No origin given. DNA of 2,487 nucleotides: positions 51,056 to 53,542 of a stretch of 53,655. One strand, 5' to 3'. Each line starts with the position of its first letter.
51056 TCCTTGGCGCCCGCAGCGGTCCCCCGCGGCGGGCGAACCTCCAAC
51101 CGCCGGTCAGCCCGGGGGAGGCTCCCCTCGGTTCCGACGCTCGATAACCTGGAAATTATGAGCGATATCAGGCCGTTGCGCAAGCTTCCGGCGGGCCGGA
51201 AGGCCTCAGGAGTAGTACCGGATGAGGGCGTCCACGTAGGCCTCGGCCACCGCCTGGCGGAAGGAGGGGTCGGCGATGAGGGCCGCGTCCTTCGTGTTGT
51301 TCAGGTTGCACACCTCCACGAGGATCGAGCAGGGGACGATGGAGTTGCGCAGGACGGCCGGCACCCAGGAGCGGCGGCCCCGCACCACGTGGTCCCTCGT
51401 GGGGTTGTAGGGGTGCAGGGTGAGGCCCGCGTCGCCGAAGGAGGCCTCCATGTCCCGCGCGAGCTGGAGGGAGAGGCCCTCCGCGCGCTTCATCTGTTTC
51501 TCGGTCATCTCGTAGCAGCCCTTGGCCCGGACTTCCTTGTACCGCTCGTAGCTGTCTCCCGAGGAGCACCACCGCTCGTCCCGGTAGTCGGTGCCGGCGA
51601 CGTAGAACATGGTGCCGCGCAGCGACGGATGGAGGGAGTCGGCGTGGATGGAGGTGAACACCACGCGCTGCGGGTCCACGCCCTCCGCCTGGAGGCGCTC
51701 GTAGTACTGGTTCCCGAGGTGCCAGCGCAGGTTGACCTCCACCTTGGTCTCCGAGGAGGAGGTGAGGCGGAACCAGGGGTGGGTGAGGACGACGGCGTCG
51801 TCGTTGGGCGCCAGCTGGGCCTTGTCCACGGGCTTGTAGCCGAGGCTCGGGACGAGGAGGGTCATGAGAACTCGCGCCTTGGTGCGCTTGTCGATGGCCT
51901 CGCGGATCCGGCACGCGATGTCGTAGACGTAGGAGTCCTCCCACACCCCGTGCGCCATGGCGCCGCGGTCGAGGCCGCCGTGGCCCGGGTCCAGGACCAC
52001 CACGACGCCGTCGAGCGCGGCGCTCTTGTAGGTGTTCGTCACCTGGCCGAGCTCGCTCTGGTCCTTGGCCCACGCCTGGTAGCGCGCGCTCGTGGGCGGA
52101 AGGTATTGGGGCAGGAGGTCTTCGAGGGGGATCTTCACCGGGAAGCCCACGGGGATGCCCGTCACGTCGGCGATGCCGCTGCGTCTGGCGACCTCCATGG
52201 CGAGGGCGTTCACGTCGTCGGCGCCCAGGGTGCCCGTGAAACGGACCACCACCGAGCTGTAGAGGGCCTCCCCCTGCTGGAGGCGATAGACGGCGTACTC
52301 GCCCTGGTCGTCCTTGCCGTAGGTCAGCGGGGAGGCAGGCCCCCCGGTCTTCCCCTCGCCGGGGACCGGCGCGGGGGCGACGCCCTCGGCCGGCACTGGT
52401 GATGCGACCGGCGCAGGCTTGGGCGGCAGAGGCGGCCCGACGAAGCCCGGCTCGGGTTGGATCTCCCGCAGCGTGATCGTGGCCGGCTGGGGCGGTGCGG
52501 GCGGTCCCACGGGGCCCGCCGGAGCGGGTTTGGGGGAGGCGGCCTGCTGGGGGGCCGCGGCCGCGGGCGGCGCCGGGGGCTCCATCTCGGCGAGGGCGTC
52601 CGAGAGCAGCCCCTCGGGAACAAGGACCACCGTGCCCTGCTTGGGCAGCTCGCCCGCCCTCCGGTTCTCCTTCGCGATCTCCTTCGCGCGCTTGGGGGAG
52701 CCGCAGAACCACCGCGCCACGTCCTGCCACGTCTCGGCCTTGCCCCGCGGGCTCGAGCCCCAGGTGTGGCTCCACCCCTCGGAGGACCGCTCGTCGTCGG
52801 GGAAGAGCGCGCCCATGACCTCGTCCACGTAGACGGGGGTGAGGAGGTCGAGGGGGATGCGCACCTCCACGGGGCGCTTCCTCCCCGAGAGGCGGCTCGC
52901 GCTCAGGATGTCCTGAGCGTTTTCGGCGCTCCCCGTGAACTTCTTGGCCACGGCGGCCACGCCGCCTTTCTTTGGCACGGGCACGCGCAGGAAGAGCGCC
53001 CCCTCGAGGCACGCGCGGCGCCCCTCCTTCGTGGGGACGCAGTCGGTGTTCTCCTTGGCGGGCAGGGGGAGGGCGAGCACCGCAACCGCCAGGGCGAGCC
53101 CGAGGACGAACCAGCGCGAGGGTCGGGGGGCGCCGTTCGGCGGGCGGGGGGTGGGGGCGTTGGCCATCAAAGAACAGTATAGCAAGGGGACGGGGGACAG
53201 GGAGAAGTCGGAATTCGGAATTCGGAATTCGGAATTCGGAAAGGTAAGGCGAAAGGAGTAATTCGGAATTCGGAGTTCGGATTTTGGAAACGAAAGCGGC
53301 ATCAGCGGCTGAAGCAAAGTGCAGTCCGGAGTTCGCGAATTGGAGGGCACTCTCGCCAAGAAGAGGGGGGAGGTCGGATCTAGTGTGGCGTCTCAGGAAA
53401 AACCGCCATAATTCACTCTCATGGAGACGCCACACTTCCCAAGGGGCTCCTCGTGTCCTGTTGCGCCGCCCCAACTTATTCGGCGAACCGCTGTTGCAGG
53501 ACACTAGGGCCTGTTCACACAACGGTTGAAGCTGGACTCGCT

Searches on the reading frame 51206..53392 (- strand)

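Call 94: search_protein_families(library=pfam, proteins=[window:51206-53392:-], max_evalue=0.0001)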
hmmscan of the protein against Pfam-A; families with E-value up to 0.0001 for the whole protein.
window:51206-53392:- (728 aa): 1 family
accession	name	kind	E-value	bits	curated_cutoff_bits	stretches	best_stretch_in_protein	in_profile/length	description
PF01520.23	Amidase_3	-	8.4e-19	68.7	27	2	574-724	66-173/174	N-acetylmuramoyl-L-alanine amidase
